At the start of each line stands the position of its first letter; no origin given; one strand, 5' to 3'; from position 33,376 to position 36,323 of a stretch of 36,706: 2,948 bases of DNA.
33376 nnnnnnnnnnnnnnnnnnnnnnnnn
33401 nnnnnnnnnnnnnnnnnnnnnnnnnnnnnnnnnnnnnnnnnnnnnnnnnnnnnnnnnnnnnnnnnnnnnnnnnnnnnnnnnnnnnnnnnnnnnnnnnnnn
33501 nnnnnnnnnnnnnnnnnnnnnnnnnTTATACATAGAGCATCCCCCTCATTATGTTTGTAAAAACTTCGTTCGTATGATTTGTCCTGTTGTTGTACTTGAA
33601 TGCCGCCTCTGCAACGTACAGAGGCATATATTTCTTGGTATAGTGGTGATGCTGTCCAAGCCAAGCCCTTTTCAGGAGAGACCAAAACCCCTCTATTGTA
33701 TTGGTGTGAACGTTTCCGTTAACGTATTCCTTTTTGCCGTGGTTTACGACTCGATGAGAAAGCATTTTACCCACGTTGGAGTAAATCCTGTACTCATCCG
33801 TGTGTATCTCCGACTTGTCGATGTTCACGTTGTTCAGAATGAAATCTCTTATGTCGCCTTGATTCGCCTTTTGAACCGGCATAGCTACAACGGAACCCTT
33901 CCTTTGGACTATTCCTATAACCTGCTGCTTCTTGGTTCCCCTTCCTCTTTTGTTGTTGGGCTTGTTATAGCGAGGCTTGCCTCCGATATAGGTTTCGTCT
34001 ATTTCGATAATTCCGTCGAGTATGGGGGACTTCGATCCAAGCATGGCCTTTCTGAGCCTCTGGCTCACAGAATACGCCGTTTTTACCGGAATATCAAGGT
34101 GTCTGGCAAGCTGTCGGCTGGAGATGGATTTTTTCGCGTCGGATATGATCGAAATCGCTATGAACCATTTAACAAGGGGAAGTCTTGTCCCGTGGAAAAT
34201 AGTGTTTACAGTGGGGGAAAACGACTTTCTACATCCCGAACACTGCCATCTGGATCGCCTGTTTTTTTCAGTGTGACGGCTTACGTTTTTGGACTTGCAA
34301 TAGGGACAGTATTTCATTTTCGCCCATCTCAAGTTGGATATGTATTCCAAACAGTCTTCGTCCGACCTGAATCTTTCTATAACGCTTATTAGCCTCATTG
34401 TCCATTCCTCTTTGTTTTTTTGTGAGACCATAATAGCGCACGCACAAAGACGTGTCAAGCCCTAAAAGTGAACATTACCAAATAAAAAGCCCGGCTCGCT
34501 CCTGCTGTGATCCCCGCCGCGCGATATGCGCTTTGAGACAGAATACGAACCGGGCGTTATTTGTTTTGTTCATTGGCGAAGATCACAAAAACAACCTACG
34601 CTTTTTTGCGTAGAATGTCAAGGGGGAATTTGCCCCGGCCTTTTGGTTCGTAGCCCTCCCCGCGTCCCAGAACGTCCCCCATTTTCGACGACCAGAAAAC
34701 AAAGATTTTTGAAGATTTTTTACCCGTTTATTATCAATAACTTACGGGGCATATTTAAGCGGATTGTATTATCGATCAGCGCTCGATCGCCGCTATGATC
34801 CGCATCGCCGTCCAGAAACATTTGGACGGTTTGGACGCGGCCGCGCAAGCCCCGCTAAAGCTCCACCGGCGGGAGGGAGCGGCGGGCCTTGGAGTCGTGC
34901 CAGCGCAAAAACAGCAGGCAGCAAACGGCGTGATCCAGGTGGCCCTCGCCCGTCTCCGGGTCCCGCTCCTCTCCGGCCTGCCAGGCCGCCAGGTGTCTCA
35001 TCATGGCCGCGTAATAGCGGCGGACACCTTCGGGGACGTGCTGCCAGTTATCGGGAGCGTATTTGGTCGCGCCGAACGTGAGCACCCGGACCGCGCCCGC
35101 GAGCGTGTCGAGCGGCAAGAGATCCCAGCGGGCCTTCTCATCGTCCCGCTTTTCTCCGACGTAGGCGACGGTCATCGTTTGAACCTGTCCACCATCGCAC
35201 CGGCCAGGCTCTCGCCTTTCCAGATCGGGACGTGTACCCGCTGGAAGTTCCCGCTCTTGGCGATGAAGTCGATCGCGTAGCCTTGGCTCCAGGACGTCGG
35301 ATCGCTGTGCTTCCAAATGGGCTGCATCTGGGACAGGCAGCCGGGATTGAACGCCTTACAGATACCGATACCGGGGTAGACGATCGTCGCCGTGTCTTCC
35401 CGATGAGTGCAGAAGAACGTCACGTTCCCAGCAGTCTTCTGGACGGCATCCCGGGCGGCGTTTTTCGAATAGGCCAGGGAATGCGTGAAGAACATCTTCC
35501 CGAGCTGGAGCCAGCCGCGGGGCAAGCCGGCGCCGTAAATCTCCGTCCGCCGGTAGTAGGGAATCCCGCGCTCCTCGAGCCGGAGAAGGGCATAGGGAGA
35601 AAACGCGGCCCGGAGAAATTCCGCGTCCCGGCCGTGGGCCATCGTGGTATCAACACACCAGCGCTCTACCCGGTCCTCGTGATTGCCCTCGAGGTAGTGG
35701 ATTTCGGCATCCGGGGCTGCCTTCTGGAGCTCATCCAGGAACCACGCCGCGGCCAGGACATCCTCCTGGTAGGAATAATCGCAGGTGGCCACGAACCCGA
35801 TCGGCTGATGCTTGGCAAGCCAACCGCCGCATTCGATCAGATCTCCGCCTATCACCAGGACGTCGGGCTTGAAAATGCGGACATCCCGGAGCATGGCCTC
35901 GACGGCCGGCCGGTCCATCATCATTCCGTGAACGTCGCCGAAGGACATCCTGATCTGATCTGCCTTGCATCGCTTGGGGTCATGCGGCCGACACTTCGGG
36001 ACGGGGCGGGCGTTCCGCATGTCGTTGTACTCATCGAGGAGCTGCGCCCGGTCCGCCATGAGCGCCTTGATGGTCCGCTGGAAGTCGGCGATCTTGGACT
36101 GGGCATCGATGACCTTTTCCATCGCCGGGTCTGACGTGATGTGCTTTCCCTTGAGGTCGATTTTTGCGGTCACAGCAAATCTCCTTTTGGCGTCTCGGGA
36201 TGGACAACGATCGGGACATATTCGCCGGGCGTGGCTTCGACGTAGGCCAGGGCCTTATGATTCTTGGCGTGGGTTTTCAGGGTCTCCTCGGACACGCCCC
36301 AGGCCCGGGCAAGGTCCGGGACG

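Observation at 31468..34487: Unit transposon (IS1595-type) whose cargo is a whole R-M-Vsr cassette, freshly inserted in a phage genome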

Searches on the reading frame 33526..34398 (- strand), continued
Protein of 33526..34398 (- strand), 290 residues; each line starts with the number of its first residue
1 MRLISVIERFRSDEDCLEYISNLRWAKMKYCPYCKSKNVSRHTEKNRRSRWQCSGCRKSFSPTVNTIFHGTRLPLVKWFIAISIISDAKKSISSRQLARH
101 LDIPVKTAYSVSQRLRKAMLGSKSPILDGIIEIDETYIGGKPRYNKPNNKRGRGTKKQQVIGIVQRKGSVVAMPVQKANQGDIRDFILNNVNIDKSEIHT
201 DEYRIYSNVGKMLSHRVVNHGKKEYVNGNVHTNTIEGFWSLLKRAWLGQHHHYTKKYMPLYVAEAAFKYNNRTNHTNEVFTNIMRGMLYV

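Call 56: find_encoding_contigs(protein=P0017, flank=5000, max_places=2)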
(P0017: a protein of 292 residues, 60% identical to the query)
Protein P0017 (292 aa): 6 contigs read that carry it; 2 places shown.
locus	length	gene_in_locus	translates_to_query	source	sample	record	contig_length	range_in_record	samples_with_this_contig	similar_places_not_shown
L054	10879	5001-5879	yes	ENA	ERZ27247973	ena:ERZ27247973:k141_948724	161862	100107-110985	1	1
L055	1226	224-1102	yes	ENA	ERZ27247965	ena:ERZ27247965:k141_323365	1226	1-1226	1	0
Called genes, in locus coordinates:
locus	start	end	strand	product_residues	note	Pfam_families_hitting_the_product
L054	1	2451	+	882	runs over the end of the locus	PF00930:DPPIV_N, PF00326:Peptidase_S9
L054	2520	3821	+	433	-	PF07690:MFS_1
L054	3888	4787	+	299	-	PF04338:DUF481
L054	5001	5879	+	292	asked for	PF12760:Zn_ribbon_IS1595, PF12762:DDE_Tnp_IS1595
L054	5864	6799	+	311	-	PF00145:DNA_methylase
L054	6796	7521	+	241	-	-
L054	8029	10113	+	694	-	PF00009:GTP_EFTU, PF03144:GTP_EFTU_D2, PF22042:EF-G_D2, PF14492:EFG_III, PF16658:RF3_C (weak), PF03764:EFG_IV, PF00679:EFG_C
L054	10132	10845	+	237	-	-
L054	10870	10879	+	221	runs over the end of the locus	PF12710:HAD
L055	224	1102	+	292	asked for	PF12760:Zn_ribbon_IS1595, PF12762:DDE_Tnp_IS1595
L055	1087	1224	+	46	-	?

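Call 57: find_encoding_contigs(protein=P0067, flank=5000, max_places=2)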
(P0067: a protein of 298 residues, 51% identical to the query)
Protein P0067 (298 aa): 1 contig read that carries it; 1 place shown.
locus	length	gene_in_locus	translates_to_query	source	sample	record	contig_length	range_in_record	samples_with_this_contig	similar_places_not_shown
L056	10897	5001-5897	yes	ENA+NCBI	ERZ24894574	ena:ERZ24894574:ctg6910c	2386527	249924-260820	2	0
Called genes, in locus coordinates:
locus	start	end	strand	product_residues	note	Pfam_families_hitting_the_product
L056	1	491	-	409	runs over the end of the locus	PF01391:Collagen (weak), PF00353:HemolysinCabind (weak)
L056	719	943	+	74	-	-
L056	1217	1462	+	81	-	-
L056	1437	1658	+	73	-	PF13358:DDE_3 (weak)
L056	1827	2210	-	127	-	PF13274:SocA_Panacea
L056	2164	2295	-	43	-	-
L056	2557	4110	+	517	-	PF00682:HMGL-like, PF22617:HCS_D2, PF08502:LeuA_dimer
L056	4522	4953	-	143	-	PF03852:Vsr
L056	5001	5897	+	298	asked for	PF12760:Zn_ribbon_IS1595 (weak), PF12762:DDE_Tnp_IS1595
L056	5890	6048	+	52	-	PF00145:DNA_methylase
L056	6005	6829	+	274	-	PF00145:DNA_methylase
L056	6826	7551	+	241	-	-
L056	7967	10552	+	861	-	PF01624:MutS_I, PF05188:MutS_II, PF05192:MutS_III, PF05190:MutS_IV, PF00488:MutS_V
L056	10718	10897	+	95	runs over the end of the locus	PF00166:Cpn10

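Call 73: find_homologous_proteins(query=L003:114-1940:-, max_evalue=1e-50)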
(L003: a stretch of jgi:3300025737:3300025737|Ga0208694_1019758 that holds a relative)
Query L003:114-1940:- (608 aa): 3994 proteins with E <= 1e-50 among 8000 candidates; the best 120 are listed.
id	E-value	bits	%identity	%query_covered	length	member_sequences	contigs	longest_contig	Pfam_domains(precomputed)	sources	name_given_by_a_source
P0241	0.0e+0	1327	94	100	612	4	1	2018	PF02770.25,PF22924.2,PF00441.30,PF12806.13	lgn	-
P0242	0.0e+0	1141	79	100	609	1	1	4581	PF02770.25,PF22924.2,PF00441.30,PF12806.13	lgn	-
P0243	0.0e+0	1099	76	100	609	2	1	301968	PF02770.25,PF22924.2,PF00441.30,PF12806.13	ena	-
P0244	0.0e+0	1037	72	100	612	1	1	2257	PF02770.25,PF22924.2,PF00441.30,PF08028.17,PF12806.13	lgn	-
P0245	0.0e+0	1012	72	100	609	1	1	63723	PF02770.25,PF22924.2,PF00441.30,PF12806.13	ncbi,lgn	ncbi:MAG: acyl-CoA dehydrogenase [Methylocystaceae bacterium]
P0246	0.0e+0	1011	70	100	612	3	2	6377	PF02770.25,PF22924.2,PF00441.30,PF08028.17,PF12806.13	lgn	-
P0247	1.2e-297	1007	69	100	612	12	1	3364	PF02770.25,PF22924.2,PF00441.30,PF08028.17,PF12806.13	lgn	-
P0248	1.3e-294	997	69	100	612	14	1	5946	PF02770.25,PF22924.2,PF00441.30,PF08028.17,PF12806.13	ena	-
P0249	8.0e-294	994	70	100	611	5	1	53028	PF02770.25,PF22924.2,PF00441.30,PF08028.17,PF12806.13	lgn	-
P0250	1.9e-293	993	70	100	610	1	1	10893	PF02770.25,PF22924.2,PF00441.30,PF08028.17,PF12806.13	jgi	-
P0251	2.4e-293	992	69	100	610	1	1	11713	PF02770.25,PF22924.2,PF00441.30,PF08028.17,PF12806.13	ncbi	ncbi:MAG: acyl-CoA dehydrogenase [Methylocystaceae bacterium]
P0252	6.5e-293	991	69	100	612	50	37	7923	PF02770.25,PF22924.2,PF00441.30,PF08028.17,PF12806.13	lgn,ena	-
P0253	2.7e-292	989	70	100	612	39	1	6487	PF02770.25,PF22924.2,PF00441.30,PF08028.17,PF12806.13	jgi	jgi:alkylation response protein AidB-like acyl-CoA dehydrogenase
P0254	7.5e-292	987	70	100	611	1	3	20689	PF02770.25,PF22924.2,PF00441.30,PF08028.17,PF12806.13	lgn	-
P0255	8.2e-292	987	69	100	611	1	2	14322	PF02770.25,PF22924.2,PF00441.30,PF08028.17,PF12806.13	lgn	-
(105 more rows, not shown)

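Call 79: search_protein_families(library=ncbifam, proteins=[window:33526-34398:-], max_evalue=0.01)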
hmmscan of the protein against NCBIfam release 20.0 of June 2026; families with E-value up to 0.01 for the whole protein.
window:33526-34398:- (290 aa): 5 families
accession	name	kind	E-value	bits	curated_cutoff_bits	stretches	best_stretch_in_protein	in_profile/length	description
NF033547.1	transpos_IS1595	equivalog_domain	2.1e-53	181.4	75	1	71-272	2-215/215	IS1595 family transposase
NF033558.1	transpos_IS1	equivalog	9.9e-07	28.9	100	1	31-215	1-172/199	IS1 family transposase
NF050000.1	IS1_IS1595_Zn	domain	7.1e-05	23.3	28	1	31-61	1-32/34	IS1/IS1595 family N-terminal zinc-binding domain-containing protein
NF048018.1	IS256_N_4Cys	domain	0.00019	22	27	1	31-60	2-31/31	transposase-like zinc-binding domain-containing protein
NF033544.1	transpos_IS1249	exception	0.001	18.3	300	1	30-100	3-75/382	IS1249 family transposase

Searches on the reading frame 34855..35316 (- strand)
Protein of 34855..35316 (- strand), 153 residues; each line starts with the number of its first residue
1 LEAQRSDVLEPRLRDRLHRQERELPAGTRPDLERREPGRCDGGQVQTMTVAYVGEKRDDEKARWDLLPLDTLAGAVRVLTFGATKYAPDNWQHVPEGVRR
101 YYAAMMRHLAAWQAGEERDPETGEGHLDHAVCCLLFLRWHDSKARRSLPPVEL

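Call 4: search_protein_families(library=pfam, proteins=[window:34855-35316:-], max_evalue=0.01)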
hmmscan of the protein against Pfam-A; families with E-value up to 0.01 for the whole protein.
window:34855-35316:- (153 aa): 1 family
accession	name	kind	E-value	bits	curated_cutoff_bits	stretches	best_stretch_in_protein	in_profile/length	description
PF18909.5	dGTP_diPhyd_N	-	8.1e-31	106.4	27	1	54-142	4-91/99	dATP/dGTP diphosphohydrolase, N-terminal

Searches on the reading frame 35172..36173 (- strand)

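Call 4: search_protein_families(library=pfam, proteins=[window:35172-36173:-], max_evalue=0.01)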
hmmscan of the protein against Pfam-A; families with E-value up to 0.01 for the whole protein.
window:35172-36173:- (333 aa): 1 family
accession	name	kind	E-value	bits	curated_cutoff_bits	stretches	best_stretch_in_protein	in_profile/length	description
PF00149.33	Metallophos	-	4.4e-06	27.7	21.5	1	78-186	6-72/191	Calcineurin-like phosphoesterase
